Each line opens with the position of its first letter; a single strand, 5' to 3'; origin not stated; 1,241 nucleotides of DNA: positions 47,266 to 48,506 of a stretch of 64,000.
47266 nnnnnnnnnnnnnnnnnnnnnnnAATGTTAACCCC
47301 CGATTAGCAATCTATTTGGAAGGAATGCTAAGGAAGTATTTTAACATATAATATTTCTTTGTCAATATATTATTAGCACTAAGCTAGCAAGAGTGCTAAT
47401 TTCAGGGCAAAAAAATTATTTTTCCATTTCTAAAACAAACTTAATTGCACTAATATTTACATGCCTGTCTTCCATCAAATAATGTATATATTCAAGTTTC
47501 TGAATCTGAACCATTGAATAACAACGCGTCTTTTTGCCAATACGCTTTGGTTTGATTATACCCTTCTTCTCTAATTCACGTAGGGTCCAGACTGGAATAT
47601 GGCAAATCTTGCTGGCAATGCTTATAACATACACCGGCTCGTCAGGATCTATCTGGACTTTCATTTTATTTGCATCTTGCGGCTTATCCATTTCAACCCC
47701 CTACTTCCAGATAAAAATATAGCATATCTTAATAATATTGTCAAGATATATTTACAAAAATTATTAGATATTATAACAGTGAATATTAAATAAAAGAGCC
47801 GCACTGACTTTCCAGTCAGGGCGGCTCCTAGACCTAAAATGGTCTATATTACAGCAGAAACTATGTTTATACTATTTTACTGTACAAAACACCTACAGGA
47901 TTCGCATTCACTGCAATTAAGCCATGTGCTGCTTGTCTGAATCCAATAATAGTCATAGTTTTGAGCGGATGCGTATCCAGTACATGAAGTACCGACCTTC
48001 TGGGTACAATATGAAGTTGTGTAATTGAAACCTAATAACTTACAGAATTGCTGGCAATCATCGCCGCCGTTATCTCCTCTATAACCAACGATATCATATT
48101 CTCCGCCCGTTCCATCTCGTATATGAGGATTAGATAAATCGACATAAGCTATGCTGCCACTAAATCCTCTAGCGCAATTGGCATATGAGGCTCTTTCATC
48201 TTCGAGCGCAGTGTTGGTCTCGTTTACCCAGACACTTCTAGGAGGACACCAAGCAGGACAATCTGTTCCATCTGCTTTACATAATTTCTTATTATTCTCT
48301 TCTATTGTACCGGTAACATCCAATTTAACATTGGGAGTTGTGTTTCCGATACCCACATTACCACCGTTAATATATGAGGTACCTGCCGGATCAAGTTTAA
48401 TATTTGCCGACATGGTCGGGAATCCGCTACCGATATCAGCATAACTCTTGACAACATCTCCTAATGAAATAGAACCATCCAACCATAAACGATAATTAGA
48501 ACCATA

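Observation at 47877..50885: Tandem secreted paralogs: near-identical 5' ends including the RBS, but unrelated Cys-rich C-terminal tips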

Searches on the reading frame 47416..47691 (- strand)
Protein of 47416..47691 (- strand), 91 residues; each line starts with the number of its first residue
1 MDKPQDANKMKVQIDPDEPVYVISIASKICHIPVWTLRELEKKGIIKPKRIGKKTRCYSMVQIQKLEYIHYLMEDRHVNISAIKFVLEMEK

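Call 5: search_protein_families(library=pfam, proteins=[window:47416-47691:-], max_evalue=1)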
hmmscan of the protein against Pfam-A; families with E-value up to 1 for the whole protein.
window:47416-47691:- (91 aa): 3 families
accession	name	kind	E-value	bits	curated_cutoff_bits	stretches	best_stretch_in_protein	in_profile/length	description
PF13411.12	MerR_1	-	2e-10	41.1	21.6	1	21-88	1-67/69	MerR HTH family regulatory protein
PF13591.12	MerR_2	-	7.8e-06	26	29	1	27-89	7-68/84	MerR HTH family regulatory protein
PF00376.29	MerR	-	0.00031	20.9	28.2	1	23-58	2-38/38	MerR family regulatory protein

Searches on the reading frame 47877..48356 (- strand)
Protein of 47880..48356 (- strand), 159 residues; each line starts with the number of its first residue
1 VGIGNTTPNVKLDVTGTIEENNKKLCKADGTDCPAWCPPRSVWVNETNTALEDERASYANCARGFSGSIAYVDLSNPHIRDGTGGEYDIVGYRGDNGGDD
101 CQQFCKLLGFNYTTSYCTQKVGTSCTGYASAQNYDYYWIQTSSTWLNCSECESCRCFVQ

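Call 28: find_homologous_proteins(query=window:47880-48356:-, max_evalue=0.01)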
Query seq(159 aa) (159 aa): 1 proteins with E <= 0.01 among 9 candidates.
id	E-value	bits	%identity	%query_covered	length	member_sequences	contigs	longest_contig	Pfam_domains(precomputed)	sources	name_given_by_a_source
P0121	5.0e-42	161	59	78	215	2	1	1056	-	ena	-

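Call 79: predict_structure(alignment_id=A5)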
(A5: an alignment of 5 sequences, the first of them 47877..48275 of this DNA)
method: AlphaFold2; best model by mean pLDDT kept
length: 132 residues; sequences in the alignment: 5
mean_pLDDT: 76.8   pTM: 0.75
mean pLDDT of the five models: 76.8, 65.7, 63.5, 61.6, 54.3
residues with pLDDT >= 90: 24; 70-90: 68; 50-70: 36; < 50: 4
segments of 3 or more residues with pLDDT < 50: 1-4
pLDDT, mean of each block of 10 residues (from residue 1): 57 76 66 90 90 80 68 84 89 76 72 64 86 80
secondary structure, 60 per line:
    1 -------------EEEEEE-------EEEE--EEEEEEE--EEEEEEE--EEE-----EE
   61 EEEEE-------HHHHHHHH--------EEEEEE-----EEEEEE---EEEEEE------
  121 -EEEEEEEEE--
elements in order: E14-19 E27-30 E33-39 E42-48 E51-53 E59-65 H73-80 E89-94 E100-105 E109-114 E122-130

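Call 81: fold_search(model_id=the predicted structure, library=pdb)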
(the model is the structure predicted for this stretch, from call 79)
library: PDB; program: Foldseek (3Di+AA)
matches with E <= 10: 109; with E <= 0.001: 0
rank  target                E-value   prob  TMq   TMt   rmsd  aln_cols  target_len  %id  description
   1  4o7j_A                1.8e+00  0.08  0.27  0.24  12.2       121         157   10  Crystal structure of CarG (released 2014-03-12)
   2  6i9r_d                2.0e+00  0.03  0.14  0.10  12.6        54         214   17  Large subunit of the human mitochondrial ribosome in complex with Virginiamycin M and Quinupristin (released 2020-07-08)
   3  9baz_A                2.5e+00  0.06  0.15  0.03   7.0        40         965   12  CryoEM structure of DIM2-HP1 complex (released 2024-07-24)
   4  8ziw_A                2.7e+00  0.16  0.36  0.20   5.9       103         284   13  enteropeptidase with E574A (released 2025-05-21)
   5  9bap                  2.7e+00  0.06  0.17  0.04   6.9        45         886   13  CryoEM structure of Apo-DIM2 (released 2024-07-24)
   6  4yoc_A                2.7e+00  0.04  0.13  0.04  10.5        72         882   14  Crystal Structure of human DNMT1 and USP7/HAUSP complex (released 2015-05-27)
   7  6vlz_d                2.8e+00  0.01  0.16  0.10  17.4       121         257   12  Structure of the human mitochondrial ribosome-EF-G1 complex (ClassI) (released 2020-08-05)
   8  8u1v_A                3.0e+00  0.02  0.16  0.13  14.0       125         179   11  Structure of Norovirus (Hu/GII.4/Sydney/NSW0514/2012/AU) protease in the ligand-free state (released 2024-01-31)
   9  5t6d_A                3.1e+00  0.02  0.17  0.14  12.8       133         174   13  2.10 A resolution structure of Norovirus 3CL protease in complex with the dipeptidyl inhibitor 7l (hexagonal form) (released 2016-11-23)
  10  6b6i_B                3.3e+00  0.02  0.14  0.12  14.1       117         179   10  2.4A resolution structure of human Norovirus GII.4 protease (released 2018-10-03)
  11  8y0u_5                3.5e+00  0.06  0.18  0.16  14.5        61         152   16  dormant ribosome with STM1 (released 2024-02-07)
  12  6zm6_d                3.5e+00  0.01  0.11  0.08  12.7        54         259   17  Human mitochondrial ribosome in complex with mRNA, A/A tRNA and P/P tRNA (released 2021-01-13)
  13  9da7                  3.7e+00  0.04  0.23  0.20  11.5       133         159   11  Human norovirus GII.4 Houston protease in complex with rupintrivir (released 2025-02-19)
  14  6w8v_A                3.7e+00  0.04  0.12  0.04   9.3        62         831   13  Crystal structure of mouse DNMT1 in complex with ACG DNA (released 2020-07-08)
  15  3pta_A                3.7e+00  0.03  0.13  0.04   9.0        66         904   14  Crystal structure of human DNMT1(646-1600) in complex with DNA (released 2010-12-29)
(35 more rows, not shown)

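Call 85: fold_search(model_id=the predicted structure, library=viral)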
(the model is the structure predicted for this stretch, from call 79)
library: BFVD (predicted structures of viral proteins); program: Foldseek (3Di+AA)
matches with E <= 10: 145; with E <= 0.001: 0
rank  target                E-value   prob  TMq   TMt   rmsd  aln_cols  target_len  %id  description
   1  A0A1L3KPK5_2          7.9e-01  0.13  0.28  0.07   8.3       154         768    8  Putative glycoprotein [Shahe bunya-like virus 2]
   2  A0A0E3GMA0            7.9e-01  0.04  0.17  0.15  15.1       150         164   10  (no name in the UniProt tables at hand)
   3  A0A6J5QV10            1.1e+00  0.16  0.23  0.06  12.6        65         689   12  Uncharacterized protein [uncultured Caudovirales phage]
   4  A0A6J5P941            1.6e+00  0.02  0.16  0.09  15.3       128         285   10  Uncharacterized protein [uncultured Caudovirales phage]
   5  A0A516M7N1            1.8e+00  0.10  0.18  0.31   6.8        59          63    8  (no name in the UniProt tables at hand)
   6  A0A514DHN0            1.9e+00  0.10  0.18  0.32   6.5        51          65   14  Uncharacterized protein [Microbacterium phage Margaery]
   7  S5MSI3                2.0e+00  0.16  0.22  0.08   2.7        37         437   11  PE-PGRS family protein [Bacillus phage JL]
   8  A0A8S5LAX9            2.0e+00  0.01  0.15  0.09  20.2       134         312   10  Uncharacterized protein [Podoviridae sp. ctBev14]
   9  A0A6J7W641            2.1e+00  0.02  0.13  0.12   8.5        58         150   16  Uncharacterized protein [uncultured Caudovirales phage]
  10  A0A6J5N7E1            2.2e+00  0.12  0.24  0.24   4.5        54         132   18  Uncharacterized protein [uncultured Caudovirales phage]
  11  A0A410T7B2            2.2e+00  0.08  0.27  0.31  11.0       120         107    7  Uncharacterized protein [Campylobacter phage CP20]
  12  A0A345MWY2            2.2e+00  0.07  0.21  0.24   5.2        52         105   17  (no name in the UniProt tables at hand)
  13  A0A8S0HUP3            2.2e+00  0.06  0.16  0.26   9.0        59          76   15  (no name in the UniProt tables at hand)
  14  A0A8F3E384            2.2e+00  0.04  0.14  0.21   7.9        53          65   15  (no name in the UniProt tables at hand)
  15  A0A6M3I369            2.2e+00  0.02  0.15  0.11  12.8       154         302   12  (no name in the UniProt tables at hand)
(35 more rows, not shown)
